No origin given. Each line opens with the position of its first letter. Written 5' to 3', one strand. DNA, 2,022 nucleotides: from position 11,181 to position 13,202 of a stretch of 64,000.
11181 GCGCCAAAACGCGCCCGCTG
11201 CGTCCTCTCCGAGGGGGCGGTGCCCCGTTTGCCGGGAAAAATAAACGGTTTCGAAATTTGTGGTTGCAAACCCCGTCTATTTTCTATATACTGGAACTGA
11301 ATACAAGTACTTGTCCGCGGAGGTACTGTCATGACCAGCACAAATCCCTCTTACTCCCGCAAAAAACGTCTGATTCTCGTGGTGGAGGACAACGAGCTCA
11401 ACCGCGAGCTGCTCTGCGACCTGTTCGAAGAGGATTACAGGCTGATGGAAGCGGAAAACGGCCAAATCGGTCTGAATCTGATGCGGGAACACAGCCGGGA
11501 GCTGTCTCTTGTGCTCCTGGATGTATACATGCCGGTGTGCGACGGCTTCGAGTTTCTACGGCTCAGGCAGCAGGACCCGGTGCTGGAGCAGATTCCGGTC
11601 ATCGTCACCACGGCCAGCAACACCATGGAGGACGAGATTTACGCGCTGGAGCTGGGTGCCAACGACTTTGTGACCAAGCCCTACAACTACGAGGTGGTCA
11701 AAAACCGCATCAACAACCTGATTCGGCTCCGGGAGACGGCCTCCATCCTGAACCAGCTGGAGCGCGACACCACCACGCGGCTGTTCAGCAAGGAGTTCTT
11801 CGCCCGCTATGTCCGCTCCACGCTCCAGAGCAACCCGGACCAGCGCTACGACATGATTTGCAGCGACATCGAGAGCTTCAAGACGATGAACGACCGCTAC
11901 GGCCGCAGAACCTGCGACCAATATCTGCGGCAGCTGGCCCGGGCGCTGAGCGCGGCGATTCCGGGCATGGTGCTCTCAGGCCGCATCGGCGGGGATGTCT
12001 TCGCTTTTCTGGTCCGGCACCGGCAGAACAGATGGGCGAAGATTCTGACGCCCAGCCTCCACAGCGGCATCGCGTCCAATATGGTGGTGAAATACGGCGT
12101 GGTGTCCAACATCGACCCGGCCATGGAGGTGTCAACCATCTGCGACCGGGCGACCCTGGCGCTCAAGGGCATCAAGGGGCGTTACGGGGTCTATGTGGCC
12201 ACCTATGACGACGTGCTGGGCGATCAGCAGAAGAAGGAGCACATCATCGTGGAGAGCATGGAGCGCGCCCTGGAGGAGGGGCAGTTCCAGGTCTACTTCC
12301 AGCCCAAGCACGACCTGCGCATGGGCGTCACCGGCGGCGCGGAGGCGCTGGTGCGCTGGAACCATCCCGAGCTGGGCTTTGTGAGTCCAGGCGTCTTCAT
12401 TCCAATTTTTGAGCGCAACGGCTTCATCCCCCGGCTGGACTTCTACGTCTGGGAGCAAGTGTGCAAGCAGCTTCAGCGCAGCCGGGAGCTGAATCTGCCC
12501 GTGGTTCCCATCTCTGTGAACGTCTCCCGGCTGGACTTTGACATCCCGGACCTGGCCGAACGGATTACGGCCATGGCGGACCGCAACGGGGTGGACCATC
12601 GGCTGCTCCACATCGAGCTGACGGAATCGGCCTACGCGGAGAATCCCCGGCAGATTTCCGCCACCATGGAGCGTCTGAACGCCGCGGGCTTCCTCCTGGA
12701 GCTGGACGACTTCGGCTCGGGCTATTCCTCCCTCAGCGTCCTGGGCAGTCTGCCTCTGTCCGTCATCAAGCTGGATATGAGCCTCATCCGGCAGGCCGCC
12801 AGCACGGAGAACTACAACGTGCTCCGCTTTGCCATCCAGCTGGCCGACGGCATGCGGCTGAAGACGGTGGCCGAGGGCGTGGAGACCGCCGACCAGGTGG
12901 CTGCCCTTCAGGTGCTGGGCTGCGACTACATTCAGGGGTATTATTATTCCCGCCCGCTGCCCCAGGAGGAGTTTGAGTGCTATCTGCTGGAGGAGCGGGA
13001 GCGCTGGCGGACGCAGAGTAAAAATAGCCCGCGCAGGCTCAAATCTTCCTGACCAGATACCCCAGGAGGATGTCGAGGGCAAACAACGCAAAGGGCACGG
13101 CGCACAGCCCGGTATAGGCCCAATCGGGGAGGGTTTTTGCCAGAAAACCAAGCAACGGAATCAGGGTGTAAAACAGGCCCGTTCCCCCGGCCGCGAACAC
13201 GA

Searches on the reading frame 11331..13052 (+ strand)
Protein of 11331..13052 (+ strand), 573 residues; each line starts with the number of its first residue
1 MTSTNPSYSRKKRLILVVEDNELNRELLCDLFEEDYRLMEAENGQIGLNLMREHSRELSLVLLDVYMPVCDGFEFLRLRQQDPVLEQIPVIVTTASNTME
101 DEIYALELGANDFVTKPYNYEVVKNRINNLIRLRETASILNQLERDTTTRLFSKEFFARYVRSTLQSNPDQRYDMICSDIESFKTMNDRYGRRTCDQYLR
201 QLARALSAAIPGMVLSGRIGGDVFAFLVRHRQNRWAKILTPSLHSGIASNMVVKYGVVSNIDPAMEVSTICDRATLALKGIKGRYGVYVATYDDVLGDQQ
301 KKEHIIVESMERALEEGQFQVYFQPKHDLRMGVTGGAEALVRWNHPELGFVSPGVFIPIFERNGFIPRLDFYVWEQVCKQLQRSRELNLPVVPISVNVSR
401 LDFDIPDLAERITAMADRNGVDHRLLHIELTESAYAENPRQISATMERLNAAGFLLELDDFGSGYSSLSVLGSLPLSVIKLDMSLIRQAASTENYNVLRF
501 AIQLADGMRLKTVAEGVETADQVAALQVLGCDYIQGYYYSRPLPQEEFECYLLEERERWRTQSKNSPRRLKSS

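Call 35: search_protein_families(library=pfam, proteins=[window:11331-13052:+], max_evalue=0.0001)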
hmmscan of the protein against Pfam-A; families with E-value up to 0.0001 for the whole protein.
window:11331-13052:+ (573 aa): 3 families
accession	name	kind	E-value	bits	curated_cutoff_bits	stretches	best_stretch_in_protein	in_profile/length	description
PF00563.25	EAL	-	1.1e-64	218.5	31.3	1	309-542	3-236/236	EAL domain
PF00072.30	Response_reg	-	7.1e-23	81.3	30.2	1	15-127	1-110/111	Response regulator receiver domain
PF00990.26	GGDEF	-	2.3e-15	57.2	23.8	1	145-247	3-107/161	Diguanylate cyclase, GGDEF domain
